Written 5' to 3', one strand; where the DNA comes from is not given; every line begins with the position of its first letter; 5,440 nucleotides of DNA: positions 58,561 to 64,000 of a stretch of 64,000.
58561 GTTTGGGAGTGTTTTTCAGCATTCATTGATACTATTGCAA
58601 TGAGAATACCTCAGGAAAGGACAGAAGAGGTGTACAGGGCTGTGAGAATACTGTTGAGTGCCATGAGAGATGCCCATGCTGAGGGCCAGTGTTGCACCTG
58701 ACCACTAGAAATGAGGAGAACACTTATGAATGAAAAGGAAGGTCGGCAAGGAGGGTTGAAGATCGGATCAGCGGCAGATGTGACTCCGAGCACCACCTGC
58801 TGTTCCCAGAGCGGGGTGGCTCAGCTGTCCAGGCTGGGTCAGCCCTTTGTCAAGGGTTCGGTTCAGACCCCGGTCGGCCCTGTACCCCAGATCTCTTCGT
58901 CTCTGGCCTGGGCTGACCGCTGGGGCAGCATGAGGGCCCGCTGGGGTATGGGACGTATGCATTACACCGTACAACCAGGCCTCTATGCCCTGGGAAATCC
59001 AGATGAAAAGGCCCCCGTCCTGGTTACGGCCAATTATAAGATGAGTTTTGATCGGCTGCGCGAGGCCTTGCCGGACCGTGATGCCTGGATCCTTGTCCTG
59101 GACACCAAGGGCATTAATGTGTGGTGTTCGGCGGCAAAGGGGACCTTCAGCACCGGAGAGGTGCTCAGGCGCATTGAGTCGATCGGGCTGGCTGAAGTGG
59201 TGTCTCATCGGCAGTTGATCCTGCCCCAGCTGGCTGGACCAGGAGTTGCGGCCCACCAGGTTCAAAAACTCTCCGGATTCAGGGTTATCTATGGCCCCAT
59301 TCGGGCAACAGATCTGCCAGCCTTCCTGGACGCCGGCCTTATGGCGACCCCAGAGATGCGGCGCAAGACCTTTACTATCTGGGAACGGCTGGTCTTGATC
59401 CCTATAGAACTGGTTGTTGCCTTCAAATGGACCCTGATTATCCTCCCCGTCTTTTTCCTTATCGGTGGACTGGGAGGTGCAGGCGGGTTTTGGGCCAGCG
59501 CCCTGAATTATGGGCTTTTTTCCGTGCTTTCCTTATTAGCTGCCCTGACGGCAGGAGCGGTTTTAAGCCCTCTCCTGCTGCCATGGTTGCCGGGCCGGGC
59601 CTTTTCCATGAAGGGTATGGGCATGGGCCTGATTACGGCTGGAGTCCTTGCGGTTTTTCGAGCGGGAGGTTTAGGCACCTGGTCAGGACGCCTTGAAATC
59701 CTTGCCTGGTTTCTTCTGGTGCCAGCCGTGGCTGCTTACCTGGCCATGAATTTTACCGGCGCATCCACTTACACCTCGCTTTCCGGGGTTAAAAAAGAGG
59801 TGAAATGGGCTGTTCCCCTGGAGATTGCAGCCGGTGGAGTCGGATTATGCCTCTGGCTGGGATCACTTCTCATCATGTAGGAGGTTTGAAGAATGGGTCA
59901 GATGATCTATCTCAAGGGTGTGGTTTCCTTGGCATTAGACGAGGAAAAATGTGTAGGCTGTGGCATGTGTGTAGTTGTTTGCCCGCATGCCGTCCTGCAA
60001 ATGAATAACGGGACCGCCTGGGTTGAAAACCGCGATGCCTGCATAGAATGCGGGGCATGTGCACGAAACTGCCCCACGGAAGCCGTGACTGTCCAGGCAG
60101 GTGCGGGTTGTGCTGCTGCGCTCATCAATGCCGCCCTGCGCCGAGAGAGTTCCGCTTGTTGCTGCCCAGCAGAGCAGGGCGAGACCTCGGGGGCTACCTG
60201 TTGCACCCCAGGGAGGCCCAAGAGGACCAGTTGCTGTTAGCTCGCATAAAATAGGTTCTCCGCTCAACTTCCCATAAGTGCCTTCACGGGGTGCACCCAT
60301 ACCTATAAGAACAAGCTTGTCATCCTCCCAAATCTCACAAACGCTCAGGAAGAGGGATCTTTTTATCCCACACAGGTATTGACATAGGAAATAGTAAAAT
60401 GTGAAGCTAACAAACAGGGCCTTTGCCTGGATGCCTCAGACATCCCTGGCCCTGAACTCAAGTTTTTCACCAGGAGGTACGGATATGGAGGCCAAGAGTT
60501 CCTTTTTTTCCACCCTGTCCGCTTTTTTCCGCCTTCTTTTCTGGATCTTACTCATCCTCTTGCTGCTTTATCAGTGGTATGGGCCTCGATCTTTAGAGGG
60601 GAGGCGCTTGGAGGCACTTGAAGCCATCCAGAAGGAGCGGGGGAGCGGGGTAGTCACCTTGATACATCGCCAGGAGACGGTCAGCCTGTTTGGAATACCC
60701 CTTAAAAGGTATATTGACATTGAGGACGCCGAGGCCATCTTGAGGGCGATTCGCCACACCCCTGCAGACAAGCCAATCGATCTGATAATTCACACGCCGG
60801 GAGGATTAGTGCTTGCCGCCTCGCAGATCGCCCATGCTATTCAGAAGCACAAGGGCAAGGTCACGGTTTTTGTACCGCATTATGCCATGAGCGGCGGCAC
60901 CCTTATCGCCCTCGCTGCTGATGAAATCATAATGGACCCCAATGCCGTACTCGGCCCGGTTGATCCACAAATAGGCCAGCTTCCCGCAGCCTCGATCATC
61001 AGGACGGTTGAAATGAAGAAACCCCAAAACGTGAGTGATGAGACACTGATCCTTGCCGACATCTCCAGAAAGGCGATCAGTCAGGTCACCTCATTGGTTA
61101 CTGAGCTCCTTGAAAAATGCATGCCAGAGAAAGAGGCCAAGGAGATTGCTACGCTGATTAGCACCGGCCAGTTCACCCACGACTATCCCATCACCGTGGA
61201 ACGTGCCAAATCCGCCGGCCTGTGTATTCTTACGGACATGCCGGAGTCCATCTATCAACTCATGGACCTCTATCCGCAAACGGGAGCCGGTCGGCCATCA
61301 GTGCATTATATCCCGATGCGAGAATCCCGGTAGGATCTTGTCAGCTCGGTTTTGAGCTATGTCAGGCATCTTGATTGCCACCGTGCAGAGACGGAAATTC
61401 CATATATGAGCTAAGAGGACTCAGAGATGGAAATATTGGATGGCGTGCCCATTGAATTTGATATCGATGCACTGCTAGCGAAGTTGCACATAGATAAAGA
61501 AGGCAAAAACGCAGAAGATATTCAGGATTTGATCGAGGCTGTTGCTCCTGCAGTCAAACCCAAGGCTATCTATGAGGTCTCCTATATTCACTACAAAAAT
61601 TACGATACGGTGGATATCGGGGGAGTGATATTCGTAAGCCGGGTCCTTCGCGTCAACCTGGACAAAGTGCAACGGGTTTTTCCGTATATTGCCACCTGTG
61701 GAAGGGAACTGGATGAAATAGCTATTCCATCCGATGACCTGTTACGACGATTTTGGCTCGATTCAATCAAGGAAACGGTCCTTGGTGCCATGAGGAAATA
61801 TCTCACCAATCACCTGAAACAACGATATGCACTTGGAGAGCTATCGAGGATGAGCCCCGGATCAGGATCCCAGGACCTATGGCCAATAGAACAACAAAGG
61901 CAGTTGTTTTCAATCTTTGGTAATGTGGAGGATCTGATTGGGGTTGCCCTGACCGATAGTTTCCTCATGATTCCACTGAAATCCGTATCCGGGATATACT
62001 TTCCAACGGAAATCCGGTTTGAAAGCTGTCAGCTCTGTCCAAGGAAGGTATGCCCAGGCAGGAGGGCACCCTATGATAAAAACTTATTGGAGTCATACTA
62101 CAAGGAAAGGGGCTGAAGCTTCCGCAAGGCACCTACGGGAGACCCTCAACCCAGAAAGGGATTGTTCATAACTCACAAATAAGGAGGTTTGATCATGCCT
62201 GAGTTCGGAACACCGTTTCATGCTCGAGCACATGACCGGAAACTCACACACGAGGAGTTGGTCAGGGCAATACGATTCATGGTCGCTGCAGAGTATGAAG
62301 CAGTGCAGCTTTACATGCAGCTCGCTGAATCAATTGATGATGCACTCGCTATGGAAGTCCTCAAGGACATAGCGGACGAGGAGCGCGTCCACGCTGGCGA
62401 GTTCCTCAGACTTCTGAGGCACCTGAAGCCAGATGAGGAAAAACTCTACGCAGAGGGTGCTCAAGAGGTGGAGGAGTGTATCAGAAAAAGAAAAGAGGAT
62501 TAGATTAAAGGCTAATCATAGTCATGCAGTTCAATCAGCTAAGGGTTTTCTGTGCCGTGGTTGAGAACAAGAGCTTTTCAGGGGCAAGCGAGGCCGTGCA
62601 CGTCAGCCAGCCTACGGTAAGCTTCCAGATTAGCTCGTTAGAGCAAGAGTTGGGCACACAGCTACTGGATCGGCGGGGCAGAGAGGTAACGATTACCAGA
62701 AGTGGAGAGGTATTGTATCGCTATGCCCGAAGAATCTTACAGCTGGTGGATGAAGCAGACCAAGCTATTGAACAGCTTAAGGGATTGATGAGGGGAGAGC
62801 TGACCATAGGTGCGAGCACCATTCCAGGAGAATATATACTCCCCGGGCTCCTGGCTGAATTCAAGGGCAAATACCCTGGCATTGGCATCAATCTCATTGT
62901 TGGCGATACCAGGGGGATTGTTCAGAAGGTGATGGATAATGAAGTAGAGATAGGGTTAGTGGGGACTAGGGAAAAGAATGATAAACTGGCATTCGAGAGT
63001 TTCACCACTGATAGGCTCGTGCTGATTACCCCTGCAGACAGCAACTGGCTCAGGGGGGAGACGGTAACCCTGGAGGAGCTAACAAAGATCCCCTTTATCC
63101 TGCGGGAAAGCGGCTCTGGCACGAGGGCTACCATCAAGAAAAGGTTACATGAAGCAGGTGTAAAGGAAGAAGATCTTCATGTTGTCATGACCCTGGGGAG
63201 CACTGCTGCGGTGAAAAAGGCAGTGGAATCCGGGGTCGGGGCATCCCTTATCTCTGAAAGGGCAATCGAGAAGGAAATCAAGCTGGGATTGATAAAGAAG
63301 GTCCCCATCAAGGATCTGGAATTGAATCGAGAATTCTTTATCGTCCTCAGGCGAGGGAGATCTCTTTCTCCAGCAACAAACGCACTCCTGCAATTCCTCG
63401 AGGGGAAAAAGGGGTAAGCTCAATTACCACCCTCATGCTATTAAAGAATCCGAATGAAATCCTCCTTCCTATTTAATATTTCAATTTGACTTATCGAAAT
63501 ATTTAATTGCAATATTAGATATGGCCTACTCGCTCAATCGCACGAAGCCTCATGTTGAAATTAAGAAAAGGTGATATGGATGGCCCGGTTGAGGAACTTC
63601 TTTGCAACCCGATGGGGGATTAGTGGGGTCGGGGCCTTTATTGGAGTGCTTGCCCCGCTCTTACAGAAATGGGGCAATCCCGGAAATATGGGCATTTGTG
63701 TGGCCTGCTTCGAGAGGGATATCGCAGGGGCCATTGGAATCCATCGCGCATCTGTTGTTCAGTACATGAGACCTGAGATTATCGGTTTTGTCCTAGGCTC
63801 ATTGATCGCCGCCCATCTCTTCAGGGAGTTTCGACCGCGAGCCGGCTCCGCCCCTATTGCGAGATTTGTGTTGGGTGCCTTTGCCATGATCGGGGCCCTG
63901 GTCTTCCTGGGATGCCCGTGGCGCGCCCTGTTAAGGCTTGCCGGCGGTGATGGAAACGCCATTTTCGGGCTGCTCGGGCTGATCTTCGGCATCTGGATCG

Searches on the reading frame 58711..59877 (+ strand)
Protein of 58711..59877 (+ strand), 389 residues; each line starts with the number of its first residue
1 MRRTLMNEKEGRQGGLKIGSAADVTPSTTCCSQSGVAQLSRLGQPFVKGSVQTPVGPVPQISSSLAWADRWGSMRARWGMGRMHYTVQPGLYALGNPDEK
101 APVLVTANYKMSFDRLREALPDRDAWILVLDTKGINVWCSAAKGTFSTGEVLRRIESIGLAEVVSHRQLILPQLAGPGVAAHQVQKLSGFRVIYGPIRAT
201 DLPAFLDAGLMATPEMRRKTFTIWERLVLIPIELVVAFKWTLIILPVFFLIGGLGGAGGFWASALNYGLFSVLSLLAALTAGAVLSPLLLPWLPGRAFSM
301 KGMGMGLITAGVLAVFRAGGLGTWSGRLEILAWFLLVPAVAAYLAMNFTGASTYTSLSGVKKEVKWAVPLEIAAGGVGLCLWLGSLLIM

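Call 54: search_protein_families(library=pfam, proteins=[window:58711-59877:+], max_evalue=0.001)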
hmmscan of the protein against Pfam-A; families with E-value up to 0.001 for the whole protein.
window:58711-59877:+ (389 aa): 1 family
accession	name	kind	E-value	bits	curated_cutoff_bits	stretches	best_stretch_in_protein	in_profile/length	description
PF03599.22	CdhD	-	1.9e-13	50.4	24.8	1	86-201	267-382/387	CO dehydrogenase/acetyl-CoA synthase delta subunit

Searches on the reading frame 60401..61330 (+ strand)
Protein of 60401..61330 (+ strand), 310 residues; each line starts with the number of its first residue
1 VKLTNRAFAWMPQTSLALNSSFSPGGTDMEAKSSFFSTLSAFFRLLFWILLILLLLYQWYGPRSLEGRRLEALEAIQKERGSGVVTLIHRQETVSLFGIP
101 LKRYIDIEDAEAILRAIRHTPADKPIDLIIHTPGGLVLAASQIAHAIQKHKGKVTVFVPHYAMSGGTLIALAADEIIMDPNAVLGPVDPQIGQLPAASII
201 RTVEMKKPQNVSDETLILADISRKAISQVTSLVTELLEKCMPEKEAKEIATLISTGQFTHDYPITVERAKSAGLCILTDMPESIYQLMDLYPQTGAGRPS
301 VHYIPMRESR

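Call 54: search_protein_families(library=pfam, proteins=[window:60401-61330:+], max_evalue=0.001)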
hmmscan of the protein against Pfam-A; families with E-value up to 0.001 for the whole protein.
window:60401-61330:+ (310 aa): 5 families
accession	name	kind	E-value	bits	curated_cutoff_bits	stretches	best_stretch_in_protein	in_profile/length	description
PF01972.22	SDH_protease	-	3.6e-117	390.9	31.3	1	38-307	6-275/286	ClpP-like SDH-type serine proteinase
PF25145.1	NfeD1b_N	-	3.3e-15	56.6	40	1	99-186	5-94/189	NfeD1b, N-terminal domain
PF00574.28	CLP_protease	-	1.3e-07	32.2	20.2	1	109-175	29-98/182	Clp protease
PF01343.23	Peptidase_S49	-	0.0001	22.7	24.9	1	148-185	3-40/154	Peptidase family S49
PF00378.25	ECH_1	-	0.00023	21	27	1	151-220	88-157/251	Enoyl-CoA hydratase/isomerase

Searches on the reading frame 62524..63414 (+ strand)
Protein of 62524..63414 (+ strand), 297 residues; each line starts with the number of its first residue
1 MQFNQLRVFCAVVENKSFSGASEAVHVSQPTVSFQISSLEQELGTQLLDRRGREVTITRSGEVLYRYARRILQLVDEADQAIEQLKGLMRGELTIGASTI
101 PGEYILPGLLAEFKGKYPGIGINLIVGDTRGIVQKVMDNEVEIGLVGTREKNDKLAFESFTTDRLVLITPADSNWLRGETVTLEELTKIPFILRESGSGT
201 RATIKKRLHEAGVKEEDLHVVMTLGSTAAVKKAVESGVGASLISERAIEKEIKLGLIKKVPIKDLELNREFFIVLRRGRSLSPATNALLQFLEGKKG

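Call 43: search_protein_families(library=pfam, proteins=[window:62524-63414:+], max_evalue=0.001)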
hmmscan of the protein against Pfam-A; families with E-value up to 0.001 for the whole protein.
window:62524-63414:+ (297 aa): 4 families
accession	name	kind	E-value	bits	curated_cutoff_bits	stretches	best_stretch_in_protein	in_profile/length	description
PF03466.25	LysR_substrate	-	1.5e-47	162.2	28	1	88-293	3-205/209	LysR substrate binding domain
PF00126.33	HTH_1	-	6.7e-22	77.6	26.6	1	3-62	1-60/60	Bacterial regulatory helix-turn-helix protein, lysR family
PF12727.12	PBP_like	-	8.1e-09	35.3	27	1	181-292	84-192/193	PBP superfamily domain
PF12849.12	PBP_like_2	-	9.7e-08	32.5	27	1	90-240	9-182/267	PBP superfamily domain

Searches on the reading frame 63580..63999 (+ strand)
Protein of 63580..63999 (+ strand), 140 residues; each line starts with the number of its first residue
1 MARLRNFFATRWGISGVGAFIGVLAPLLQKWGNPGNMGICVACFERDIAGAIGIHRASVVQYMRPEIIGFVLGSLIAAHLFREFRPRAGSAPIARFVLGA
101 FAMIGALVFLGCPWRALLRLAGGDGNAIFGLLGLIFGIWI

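Call 55: search_protein_families(library=ncbifam, proteins=[window:63580-63999:+], max_evalue=0.001)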
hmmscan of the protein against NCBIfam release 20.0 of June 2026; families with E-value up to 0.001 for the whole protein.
seq(140 aa): 1 family
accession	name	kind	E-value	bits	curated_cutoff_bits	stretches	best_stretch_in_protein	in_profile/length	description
TIGR04112.1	seleno_YedE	equivalog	1.4e-61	208.6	200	1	16-140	4-128/337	YedE family putative selenium transporter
